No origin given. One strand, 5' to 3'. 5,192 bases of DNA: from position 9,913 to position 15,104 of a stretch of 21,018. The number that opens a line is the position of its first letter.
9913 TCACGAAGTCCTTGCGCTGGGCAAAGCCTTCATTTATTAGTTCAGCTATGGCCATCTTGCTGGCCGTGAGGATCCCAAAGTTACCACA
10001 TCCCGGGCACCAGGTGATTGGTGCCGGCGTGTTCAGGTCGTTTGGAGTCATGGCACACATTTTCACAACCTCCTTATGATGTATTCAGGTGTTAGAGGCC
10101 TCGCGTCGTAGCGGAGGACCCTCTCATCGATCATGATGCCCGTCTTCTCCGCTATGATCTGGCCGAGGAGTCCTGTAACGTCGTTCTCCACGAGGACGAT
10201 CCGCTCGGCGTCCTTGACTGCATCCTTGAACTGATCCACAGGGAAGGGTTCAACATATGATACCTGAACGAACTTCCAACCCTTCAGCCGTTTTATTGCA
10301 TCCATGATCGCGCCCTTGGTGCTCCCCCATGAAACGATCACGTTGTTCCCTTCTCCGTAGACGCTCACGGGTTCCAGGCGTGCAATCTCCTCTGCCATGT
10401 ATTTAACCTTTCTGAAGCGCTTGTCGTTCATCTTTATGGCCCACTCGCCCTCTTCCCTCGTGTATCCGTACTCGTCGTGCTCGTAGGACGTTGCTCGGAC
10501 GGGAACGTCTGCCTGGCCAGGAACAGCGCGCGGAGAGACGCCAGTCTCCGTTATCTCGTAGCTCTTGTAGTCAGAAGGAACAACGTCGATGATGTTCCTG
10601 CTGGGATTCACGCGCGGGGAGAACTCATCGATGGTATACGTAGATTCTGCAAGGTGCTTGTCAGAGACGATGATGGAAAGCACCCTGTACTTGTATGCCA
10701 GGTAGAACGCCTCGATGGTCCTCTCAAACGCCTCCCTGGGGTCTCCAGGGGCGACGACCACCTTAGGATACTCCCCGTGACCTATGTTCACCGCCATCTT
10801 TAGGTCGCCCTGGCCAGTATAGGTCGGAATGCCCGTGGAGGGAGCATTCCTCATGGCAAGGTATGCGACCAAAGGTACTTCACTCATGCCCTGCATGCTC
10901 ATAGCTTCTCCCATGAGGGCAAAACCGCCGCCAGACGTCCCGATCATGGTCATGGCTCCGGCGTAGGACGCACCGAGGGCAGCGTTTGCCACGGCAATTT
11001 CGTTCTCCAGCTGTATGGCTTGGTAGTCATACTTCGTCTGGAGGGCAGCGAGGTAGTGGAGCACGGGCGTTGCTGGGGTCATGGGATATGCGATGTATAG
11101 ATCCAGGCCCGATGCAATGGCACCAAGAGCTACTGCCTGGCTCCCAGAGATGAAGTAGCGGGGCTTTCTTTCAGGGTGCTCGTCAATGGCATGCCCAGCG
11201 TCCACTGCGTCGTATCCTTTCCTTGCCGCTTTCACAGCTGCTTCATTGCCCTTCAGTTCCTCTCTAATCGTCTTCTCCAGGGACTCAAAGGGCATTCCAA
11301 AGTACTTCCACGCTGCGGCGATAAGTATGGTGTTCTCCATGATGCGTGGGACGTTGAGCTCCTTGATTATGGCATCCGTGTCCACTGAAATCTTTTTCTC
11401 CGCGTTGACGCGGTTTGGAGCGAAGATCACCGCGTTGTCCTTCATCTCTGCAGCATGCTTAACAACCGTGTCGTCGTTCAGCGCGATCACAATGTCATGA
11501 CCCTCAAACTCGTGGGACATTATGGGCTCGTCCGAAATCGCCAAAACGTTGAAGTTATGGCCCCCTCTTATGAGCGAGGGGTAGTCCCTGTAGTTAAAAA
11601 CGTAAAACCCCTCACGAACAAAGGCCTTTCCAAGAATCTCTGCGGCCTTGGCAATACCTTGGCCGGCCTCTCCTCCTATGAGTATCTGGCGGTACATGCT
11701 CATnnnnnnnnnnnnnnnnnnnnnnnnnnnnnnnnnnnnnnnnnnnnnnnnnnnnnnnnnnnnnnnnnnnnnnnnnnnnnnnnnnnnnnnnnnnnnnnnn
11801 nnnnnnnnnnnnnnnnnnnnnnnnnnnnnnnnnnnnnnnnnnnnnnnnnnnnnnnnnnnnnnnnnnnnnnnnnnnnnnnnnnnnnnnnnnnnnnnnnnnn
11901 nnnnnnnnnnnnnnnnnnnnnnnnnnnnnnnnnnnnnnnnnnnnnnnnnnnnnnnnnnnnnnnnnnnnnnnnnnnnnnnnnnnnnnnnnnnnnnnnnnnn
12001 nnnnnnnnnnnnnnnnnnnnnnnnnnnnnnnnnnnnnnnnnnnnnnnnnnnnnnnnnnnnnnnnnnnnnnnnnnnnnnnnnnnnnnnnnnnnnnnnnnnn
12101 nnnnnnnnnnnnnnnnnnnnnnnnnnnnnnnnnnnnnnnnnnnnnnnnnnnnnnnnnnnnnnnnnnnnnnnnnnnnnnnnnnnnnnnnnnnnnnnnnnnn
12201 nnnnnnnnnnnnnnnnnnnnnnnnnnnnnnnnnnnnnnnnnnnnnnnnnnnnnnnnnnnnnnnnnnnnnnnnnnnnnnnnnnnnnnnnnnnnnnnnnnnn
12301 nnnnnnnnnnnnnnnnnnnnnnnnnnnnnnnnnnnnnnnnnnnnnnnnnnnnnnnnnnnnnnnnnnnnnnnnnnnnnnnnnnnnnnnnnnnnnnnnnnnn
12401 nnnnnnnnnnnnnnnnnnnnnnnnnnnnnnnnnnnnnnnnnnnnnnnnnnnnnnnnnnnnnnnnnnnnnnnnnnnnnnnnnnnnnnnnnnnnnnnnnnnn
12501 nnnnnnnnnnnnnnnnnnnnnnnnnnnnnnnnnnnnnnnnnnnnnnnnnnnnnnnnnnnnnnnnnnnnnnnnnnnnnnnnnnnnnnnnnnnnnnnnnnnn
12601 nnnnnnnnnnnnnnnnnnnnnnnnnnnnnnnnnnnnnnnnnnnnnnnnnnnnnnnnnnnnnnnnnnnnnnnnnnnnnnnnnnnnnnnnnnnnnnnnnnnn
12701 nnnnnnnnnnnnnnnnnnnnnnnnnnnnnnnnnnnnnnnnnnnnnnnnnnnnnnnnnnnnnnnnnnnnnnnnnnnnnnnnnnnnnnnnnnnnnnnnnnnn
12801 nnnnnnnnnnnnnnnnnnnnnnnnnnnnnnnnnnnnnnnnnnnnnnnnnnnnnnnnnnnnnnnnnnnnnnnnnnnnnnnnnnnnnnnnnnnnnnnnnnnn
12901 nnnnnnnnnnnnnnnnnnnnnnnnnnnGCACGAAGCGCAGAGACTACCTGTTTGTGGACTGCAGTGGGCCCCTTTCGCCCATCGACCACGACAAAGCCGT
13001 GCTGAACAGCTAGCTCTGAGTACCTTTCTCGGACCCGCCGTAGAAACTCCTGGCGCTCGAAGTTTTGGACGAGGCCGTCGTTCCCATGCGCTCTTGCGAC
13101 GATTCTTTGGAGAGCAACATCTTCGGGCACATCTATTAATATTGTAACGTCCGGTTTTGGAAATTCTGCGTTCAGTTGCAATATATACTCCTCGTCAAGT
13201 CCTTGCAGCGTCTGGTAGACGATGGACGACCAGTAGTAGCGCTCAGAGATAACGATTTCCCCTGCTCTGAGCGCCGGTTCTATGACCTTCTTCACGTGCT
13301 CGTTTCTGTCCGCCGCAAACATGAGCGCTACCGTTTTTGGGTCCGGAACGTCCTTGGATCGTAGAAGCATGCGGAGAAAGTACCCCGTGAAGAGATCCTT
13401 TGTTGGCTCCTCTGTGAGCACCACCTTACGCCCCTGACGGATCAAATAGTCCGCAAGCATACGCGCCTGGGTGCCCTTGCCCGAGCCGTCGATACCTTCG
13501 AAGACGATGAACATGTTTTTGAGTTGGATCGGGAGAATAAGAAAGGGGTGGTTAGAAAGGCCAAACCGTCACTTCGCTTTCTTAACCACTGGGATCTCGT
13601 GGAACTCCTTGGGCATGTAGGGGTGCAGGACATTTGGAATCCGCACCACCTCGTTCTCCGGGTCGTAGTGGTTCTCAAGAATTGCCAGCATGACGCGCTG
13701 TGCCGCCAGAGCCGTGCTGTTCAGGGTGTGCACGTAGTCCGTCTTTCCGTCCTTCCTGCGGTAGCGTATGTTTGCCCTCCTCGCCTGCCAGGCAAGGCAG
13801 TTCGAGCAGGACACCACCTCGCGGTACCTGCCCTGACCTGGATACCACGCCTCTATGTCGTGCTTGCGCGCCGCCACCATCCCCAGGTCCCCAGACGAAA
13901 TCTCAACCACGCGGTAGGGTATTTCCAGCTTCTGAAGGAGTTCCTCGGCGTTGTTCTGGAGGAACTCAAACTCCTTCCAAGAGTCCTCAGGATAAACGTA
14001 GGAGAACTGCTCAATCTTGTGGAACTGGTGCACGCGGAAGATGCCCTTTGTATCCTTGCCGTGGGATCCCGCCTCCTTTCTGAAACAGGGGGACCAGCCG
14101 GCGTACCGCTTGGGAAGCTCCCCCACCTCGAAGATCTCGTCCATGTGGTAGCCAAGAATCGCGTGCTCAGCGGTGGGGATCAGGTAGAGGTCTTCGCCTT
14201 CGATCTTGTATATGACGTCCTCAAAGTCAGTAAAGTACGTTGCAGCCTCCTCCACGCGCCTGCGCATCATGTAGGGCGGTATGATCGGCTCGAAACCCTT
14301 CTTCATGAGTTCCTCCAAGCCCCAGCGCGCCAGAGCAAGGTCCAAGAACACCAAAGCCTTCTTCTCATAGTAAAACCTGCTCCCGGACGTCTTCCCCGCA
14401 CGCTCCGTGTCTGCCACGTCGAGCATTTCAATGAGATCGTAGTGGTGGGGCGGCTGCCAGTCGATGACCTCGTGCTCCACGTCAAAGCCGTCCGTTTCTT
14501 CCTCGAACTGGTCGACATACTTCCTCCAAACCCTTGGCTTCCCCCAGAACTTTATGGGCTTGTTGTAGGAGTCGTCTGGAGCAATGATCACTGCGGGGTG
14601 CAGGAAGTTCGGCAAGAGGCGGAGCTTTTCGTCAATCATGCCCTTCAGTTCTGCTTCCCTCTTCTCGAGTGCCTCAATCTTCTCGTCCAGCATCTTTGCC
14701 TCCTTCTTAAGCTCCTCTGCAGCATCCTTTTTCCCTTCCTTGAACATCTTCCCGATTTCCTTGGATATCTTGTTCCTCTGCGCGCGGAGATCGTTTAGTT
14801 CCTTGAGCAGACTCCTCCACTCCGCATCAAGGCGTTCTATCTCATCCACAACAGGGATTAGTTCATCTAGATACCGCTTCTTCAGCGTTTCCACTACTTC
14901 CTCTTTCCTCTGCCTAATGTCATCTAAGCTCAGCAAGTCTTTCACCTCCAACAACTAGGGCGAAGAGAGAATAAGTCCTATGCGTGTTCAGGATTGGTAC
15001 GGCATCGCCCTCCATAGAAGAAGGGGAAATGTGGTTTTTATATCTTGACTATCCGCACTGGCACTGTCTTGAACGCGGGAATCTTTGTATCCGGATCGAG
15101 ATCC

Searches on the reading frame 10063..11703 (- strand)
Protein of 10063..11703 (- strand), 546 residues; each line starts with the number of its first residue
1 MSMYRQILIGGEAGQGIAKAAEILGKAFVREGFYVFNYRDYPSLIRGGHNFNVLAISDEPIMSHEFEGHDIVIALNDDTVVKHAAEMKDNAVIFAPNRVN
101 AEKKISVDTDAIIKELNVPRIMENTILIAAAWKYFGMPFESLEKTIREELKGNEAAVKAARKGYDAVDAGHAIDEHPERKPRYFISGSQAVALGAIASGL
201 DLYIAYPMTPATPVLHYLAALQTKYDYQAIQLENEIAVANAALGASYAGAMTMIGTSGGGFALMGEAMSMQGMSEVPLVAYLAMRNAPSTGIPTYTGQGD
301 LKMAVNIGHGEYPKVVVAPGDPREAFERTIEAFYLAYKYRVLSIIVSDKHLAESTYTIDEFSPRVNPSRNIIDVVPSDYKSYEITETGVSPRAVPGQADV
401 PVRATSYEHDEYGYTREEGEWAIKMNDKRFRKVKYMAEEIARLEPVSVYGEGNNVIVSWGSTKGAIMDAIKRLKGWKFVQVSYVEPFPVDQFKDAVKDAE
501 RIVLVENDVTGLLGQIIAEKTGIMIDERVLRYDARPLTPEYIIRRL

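Call 12: search_protein_families(library=pfam, proteins=[window:10063-11703:-])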
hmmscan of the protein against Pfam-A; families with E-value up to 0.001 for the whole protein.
window:10063-11703:- (546 aa): 3 families
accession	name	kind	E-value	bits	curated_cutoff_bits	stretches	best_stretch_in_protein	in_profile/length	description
PF01855.24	POR_N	-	1.5e-45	156.2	27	1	194-418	2-220/231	Pyruvate flavodoxin/ferredoxin oxidoreductase, thiamine diP-bdg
PF01558.24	POR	-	5.9e-30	105.1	27.4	1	13-165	1-173/173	Pyruvate ferredoxin/flavodoxin oxidoreductase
PF17147.9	PFOR_II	-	0.00031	21.5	27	1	454-527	3-81/102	Pyruvate:ferredoxin oxidoreductase core domain II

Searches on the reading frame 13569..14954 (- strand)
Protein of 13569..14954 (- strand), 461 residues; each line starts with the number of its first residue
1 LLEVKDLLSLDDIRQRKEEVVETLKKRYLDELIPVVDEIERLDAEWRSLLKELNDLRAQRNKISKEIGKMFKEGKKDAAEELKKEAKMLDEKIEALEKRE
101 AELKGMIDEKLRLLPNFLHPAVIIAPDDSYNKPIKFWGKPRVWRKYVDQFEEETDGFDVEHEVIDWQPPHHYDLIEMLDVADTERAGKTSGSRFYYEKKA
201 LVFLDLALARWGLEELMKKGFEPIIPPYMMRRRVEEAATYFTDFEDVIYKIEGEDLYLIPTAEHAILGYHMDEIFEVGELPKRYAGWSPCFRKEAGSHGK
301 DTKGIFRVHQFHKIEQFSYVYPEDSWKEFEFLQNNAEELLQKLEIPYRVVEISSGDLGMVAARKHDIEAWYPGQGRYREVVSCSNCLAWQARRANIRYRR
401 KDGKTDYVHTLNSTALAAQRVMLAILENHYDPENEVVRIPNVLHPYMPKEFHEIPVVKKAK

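Call 12: search_protein_families(library=pfam, proteins=[window:13569-14954:-])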
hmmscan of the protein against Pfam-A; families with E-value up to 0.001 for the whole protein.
window:13569-14954:- (461 aa): 5 families
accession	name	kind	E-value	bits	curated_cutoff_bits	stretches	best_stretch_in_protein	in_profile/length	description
PF00587.30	tRNA-synt_2b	-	2.2e-39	135.8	29.3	1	252-429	7-179/179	tRNA synthetase class II core domain (G, H, P, S and T)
PF02403.27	Seryl_tRNA_N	-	1.4e-19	70.8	28.2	1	8-117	2-107/108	Seryl-tRNA synthetase N-terminal domain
PF12325.13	TMF_TATA_bd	-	7.4e-06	26.5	29.1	1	38-110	20-90/115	TATA element modulatory factor 1 TATA binding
PF08590.15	DUF1771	-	0.00049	20.8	28.7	0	54-98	9-53/64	Domain of unknown function (DUF1771)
PF01920.25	Prefoldin_2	-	0.0007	20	27.6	1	40-105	25-90/106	Prefoldin subunit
